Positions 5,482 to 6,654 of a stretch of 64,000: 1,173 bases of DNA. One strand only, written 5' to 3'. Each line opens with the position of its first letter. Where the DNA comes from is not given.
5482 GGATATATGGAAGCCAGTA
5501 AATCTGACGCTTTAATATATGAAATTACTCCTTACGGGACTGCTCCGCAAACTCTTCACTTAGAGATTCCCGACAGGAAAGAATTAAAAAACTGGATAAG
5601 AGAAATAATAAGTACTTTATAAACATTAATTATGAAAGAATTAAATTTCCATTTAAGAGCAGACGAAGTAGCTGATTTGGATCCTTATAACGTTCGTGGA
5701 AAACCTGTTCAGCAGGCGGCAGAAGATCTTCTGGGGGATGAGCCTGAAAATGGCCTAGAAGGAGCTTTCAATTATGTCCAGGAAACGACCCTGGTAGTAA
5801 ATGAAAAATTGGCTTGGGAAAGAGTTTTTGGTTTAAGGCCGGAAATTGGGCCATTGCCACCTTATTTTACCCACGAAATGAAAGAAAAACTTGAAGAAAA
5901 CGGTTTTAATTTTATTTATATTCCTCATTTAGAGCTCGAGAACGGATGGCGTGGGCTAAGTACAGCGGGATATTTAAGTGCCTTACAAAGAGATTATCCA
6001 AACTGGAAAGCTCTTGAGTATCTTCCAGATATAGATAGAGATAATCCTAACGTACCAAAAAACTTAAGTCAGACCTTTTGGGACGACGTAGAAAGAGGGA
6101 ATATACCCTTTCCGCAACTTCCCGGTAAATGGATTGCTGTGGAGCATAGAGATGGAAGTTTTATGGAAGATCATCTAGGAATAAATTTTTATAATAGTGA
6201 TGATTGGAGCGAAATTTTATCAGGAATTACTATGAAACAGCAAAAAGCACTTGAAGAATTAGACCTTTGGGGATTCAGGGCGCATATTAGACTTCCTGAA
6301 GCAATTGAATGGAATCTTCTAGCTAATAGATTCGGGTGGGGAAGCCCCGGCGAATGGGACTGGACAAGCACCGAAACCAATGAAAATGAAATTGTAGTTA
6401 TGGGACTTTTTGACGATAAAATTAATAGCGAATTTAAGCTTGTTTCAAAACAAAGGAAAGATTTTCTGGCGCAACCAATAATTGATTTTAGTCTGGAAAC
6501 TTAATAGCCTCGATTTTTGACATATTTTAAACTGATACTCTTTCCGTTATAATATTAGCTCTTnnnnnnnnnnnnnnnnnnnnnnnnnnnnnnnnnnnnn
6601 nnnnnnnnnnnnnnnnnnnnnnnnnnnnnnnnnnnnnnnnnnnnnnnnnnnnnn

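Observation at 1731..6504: Motif marks module boundaries in a six-gene tandem array with ATGA overlaps and gene fission/fusion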

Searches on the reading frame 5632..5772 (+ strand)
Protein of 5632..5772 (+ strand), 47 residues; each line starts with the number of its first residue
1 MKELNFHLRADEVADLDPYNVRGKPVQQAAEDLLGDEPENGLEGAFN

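Call 19: find_homologous_proteins(query=A2, max_evalue=0.01)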
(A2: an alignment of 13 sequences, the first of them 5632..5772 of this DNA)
Query A2 (13 sequences): 52 candidates shared short words with the query, none scored E <= 0.01.

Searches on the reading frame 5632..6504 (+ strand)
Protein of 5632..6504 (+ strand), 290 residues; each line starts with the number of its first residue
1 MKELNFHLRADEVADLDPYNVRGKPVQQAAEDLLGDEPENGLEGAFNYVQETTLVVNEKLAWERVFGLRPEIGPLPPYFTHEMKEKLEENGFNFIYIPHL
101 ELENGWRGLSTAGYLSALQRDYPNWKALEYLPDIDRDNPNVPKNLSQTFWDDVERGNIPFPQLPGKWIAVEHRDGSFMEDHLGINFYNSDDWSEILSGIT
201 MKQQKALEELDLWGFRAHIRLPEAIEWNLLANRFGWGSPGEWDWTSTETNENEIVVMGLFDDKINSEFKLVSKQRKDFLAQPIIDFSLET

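Call 4: search_protein_families(library=pfam, proteins=[window:5632-6504:+], max_evalue=1)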
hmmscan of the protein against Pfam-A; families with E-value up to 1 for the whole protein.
window:5632-6504:+ (290 aa): 0 families

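Call 6: search_protein_families(library=ncbifam, proteins=[window:5632-6504:+], max_evalue=1)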
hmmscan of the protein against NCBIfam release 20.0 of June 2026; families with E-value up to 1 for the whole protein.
window:5632-6504:+ (290 aa): 1 family
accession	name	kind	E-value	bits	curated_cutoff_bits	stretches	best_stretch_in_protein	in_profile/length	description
NF041186.1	SenA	equivalog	0.042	13.2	420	1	209-247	280-320/382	selenoneine synthase SenA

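Call 48: search_protein_families(library=padloc, proteins=[window:5632-6504:+], max_evalue=0.01)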
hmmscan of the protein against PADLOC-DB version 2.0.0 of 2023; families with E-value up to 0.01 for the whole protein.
window:5632-6504:+ (290 aa): 0 families

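Call 54: predict_structure(alignment_id=A4)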
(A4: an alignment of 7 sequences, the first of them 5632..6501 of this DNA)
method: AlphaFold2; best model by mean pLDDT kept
length: 290 residues; sequences in the alignment: 7
mean_pLDDT: 72.9   pTM: 0.71
mean pLDDT of the five models: 72.9, 71.7, 70.8, 69.3, 66.9
residues with pLDDT >= 90: 64; 70-90: 128; 50-70: 21; < 50: 77
segments of 3 or more residues with pLDDT < 50: 1-41, 239-241, 247-277
pLDDT, mean of each block of 10 residues (from residue 1): 34 44 45 44 74 94 93 88 93 93 74 88 87 84 84 79 89 86 75 77 90 84 85 72 50 45 41 45 76
secondary structure, 60 per line:
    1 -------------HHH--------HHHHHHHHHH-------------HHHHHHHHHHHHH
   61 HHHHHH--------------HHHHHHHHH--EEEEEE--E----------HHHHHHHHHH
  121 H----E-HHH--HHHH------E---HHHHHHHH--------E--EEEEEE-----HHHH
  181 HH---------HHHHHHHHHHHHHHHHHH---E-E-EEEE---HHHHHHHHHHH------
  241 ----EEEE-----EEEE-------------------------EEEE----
elements in order: H25-34 H48-66 H81-89 E92-97 H111-121 H133-136 H147-154 E166-171 H177-182 H192-209 E217-220 H224-234 E245-248 E254-257 E283-286

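Call 64: find_homologous_proteins(query=A4, max_evalue=0.001)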
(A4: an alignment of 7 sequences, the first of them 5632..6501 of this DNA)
Query A4 (7 sequences) (290 aa, profile of the alignment): 14 proteins with E <= 0.001 among 5274 candidates.
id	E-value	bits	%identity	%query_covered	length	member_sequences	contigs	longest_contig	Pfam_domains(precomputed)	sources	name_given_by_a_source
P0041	5.1e-125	434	100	100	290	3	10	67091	-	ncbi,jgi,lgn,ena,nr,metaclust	ncbi:MAG: hypothetical protein A3B38_02360 [Candidatus Levybacteria bacterium RIFCSPLOWO2_01_FULL_36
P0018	2.7e-123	429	47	100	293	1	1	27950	-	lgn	-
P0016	8.5e-114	398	59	98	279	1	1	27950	-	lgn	-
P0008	1.3e-102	361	37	83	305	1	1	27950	-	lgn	-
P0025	1.3e-98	348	30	87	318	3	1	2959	-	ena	-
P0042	1.6e-65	239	29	82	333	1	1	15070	-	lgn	-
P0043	4.0e-50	189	36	71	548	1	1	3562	-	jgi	jgi:hypothetical protein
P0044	7.2e-50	188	36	68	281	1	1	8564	-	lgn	-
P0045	1.5e-47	180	32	67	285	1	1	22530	-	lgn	-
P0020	8.0e-8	50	52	18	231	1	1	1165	-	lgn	-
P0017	1.4e-7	49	58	15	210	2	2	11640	-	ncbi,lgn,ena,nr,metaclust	ncbi:MAG: hypothetical protein A3B38_03120 [Candidatus Levybacteria bacterium RIFCSPLOWO2_01_FULL_36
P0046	9.8e-5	40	41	28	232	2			-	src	-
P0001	1.7e-4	39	35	30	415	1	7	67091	-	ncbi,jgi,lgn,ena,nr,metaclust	ncbi:MAG: hypothetical protein A3B38_02355 [Candidatus Levybacteria bacterium RIFCSPLOWO2_01_FULL_36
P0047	6.6e-4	37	67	10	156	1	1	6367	-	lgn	-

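Call 66: search_protein_families(library=pfam, proteins=[P0043, P0044, P0045, P0042], max_evalue=5)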
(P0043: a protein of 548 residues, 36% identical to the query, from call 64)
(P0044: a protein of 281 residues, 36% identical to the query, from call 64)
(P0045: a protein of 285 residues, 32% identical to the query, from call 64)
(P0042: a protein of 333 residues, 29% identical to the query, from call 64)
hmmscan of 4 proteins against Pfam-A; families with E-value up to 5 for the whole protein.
P0043 (548 aa): 10 families
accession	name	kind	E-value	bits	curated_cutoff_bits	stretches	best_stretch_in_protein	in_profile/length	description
PF07244.20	POTRA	-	0.00041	21.4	21.3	1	134-189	20-57/79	Surface antigen variable number repeat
PF25702.1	CrAss_Ring_2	-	0.0042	17.2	27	1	157-195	14-52/210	Phage tail ring protein 2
PF23138.1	CTLH_Armc9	-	0.039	14.7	27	0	132-185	62-85/135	Armc9, CTLH-like domain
PF01042.26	Ribonuc_L-PSP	-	0.13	12.8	27.3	0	158-213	36-92/121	Endoribonuclease L-PSP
PF09850.14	DotU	-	0.18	11.9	27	0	27-56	28-57/205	Type VI secretion system protein DotU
PF03698.18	UPF0180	-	0.23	12.1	25.4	1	31-55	5-29/77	Uncharacterised protein family (UPF0180)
PF19508.4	DUF6042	-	0.23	11.5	26.8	1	149-187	38-77/219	Family of unknown function (DUF6042)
PF24911.1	YfjL_C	-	0.58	11.2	28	1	160-188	57-85/117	YfjL-like C-terminal domain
PF08312.17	cwf21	-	2.7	8.5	23.2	0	12-42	15-41/44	cwf21 domain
PF09304.16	Cortex-I_coil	-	3.3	8.4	60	1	16-44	20-48/107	Cortexillin coiled-coil region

P0044 (281 aa): 0 families

P0045 (285 aa): 0 families

P0042 (333 aa): 0 families

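Call 68: search_solved_structures(query=A5, max_evalue=10, show_alignments=3)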
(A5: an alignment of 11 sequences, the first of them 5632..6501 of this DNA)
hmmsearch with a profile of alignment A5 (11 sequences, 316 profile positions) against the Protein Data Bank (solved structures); distinct sequences matched with E-value up to 10: 3.
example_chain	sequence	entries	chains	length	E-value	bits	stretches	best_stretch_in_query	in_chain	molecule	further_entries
5b23_A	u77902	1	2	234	0.048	15.9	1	146-182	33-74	Uncharacterized protein Sortase B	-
5yfk_A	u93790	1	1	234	0.048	15.9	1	146-182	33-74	Uncharacterized protein Sortase B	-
9j7x_A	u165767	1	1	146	0.26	13.5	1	208-267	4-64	Heat-labile enterotoxin B chain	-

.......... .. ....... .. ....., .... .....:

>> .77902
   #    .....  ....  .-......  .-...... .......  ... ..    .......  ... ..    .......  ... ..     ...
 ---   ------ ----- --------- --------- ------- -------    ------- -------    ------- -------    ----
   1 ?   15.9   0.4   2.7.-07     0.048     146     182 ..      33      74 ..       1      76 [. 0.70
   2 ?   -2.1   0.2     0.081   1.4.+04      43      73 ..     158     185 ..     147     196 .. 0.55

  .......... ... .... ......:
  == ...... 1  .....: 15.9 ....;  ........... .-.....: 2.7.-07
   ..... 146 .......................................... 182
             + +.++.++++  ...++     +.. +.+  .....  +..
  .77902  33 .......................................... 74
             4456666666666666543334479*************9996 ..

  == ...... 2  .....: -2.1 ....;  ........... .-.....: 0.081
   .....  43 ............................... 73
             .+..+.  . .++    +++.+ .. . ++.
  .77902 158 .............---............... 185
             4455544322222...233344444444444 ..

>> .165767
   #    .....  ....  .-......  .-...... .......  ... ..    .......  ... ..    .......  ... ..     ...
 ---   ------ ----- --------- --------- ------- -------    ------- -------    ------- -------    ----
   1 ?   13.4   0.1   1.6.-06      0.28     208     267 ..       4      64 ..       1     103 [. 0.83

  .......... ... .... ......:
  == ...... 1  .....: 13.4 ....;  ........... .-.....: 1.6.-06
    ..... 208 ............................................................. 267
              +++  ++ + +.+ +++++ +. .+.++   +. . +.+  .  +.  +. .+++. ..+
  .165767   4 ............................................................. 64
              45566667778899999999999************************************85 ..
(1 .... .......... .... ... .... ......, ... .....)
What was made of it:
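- Tried and rejected: Neither Pfam (call 66) nor a profile search of PDB sequences (call 68) supports it, so it remains a weak lead.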

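Call 70: search_protein_families(library=phrogs, proteins=[window:5632-6504:+], max_evalue=0.01)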
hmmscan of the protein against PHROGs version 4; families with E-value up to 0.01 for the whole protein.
window:5632-6504:+ (290 aa): 0 families
